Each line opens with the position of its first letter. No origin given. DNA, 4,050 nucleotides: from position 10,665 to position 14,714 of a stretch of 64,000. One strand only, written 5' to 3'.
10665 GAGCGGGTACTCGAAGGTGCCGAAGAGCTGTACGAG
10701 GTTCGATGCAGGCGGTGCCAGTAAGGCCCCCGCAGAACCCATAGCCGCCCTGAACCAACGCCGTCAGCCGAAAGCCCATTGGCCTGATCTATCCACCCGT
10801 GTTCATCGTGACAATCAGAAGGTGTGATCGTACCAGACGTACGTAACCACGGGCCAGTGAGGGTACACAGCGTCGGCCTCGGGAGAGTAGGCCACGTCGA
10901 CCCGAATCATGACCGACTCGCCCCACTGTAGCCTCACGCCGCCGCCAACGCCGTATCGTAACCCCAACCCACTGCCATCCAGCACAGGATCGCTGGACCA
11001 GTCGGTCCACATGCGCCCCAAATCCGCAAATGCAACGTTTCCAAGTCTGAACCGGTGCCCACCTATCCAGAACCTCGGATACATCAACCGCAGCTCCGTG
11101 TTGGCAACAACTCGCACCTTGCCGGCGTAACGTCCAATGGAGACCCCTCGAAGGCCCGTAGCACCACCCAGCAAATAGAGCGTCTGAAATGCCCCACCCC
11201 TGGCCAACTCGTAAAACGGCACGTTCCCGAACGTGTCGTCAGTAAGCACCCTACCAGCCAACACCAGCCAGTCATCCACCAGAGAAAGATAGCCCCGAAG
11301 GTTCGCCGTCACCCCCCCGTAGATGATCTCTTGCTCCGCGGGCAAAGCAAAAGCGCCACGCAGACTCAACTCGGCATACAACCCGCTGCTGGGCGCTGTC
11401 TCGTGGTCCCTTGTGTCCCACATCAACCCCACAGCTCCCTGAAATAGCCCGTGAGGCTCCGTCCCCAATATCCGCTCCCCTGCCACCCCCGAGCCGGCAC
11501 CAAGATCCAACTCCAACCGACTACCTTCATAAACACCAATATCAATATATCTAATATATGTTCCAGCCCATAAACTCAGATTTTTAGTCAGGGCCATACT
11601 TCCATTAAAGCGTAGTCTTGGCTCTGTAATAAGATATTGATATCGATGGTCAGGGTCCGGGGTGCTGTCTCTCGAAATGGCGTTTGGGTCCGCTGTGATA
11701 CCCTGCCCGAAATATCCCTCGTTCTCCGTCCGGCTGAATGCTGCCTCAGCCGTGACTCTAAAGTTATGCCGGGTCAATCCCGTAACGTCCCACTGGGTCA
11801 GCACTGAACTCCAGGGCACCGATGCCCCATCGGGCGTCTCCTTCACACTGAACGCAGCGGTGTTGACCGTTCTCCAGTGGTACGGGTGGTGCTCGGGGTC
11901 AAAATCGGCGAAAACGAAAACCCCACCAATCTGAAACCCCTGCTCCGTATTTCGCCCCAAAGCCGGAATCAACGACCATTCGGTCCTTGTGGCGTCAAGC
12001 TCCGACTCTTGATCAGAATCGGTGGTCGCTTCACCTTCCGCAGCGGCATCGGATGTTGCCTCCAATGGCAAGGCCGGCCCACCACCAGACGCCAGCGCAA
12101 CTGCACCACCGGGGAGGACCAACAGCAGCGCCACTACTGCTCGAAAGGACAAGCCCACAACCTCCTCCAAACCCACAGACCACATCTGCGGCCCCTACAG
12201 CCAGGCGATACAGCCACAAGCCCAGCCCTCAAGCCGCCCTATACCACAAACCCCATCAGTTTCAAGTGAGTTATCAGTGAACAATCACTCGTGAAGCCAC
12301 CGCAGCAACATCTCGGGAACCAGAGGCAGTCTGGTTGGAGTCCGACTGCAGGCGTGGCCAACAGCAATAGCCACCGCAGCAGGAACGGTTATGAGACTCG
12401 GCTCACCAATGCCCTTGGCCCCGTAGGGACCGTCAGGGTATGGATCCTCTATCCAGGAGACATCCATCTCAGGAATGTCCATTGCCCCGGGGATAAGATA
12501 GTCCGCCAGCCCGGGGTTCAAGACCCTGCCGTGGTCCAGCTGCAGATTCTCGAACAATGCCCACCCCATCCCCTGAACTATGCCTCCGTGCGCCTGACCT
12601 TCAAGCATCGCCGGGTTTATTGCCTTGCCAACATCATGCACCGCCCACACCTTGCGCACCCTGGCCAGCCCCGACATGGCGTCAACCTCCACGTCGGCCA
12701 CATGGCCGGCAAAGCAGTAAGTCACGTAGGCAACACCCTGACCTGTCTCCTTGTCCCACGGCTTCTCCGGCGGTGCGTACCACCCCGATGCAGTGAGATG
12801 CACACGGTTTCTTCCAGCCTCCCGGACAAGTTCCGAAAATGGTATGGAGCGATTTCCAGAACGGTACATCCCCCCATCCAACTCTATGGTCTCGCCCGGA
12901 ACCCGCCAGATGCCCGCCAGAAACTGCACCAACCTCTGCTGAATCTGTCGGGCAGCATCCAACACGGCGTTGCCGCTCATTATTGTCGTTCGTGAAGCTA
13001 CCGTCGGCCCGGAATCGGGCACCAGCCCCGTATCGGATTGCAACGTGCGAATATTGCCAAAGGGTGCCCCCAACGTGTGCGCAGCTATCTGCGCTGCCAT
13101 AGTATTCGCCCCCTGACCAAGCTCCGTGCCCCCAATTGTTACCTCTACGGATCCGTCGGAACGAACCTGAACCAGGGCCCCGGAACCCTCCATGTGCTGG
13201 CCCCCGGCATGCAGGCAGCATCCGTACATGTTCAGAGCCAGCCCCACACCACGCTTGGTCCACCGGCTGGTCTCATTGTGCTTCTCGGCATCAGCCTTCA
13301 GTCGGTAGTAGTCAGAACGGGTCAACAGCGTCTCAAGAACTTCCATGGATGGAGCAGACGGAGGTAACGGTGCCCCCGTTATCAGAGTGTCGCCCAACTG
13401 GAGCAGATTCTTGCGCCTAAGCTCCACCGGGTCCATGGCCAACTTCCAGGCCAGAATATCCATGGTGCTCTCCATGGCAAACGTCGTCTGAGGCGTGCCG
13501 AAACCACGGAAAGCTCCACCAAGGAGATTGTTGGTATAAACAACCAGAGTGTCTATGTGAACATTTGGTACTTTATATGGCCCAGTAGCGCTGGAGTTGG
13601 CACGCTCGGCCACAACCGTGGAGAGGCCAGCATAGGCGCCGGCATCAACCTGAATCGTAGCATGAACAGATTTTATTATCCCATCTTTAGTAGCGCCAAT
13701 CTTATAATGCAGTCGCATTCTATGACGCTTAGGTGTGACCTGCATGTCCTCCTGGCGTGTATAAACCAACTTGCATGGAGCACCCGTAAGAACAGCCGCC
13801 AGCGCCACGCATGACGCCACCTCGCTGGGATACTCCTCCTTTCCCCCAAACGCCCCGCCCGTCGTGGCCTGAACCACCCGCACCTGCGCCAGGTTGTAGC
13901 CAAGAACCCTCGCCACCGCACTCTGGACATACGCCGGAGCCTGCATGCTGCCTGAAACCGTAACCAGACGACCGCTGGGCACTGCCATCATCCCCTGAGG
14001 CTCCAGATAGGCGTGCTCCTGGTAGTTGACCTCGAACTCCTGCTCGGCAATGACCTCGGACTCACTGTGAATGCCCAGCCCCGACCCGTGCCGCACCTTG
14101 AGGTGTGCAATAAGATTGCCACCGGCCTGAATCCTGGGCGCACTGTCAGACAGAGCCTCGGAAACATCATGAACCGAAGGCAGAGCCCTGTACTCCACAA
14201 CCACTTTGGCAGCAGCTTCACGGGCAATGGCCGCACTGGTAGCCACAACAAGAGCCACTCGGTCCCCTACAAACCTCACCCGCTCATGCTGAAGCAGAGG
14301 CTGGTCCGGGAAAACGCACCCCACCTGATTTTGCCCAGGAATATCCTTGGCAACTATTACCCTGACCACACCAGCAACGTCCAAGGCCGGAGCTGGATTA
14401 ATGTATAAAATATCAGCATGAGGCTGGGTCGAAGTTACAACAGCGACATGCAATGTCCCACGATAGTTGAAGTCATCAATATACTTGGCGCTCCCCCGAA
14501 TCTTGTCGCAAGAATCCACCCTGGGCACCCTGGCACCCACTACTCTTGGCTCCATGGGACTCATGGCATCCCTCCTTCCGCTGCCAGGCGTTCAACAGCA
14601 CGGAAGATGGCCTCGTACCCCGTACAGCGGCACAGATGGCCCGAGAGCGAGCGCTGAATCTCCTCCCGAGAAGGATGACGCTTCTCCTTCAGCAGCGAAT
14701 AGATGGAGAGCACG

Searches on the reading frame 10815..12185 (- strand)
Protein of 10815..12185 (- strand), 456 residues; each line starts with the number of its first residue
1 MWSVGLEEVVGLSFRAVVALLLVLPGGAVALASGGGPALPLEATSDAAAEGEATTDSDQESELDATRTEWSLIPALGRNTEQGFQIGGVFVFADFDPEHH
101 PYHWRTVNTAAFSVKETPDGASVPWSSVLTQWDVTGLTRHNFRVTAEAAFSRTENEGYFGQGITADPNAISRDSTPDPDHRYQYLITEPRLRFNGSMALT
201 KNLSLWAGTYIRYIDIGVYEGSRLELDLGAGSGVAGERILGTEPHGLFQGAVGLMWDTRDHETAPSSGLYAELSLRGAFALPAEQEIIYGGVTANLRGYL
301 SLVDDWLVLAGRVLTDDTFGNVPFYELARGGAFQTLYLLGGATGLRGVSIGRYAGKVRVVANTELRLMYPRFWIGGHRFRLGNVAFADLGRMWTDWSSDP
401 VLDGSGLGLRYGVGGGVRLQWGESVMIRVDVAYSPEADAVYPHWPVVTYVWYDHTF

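Call 79: search_protein_families(library=pfam, proteins=[window:10815-12185:-], max_evalue=0.00001)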
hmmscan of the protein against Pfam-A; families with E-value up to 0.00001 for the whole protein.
window:10815-12185:- (456 aa): 1 family
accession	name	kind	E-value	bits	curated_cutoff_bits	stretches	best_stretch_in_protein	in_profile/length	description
PF01103.29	Omp85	-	2.1e-14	54.2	24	1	179-433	56-304/325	Omp85 superfamily domain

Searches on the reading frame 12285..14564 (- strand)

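Call 79: search_protein_families(library=pfam, proteins=[window:12285-14564:-], max_evalue=0.00001)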
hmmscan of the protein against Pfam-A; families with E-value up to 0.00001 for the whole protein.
window:12285-14564:- (759 aa): 3 families
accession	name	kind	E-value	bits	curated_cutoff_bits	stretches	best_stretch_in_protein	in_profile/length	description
PF20256.3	MoCoBD_2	-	5.2e-90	302.2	27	1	413-698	2-283/283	Molybdopterin cofactor-binding domain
PF02738.23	MoCoBD_1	-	5.3e-77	258.6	27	1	153-387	11-244/244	Molybdopterin cofactor-binding domain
PF01315.27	Ald_Xan_dh_C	-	1.3e-28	100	31.3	1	24-129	2-110/110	Aldehyde oxidase and xanthine dehydrogenase, a/b hammerhead domain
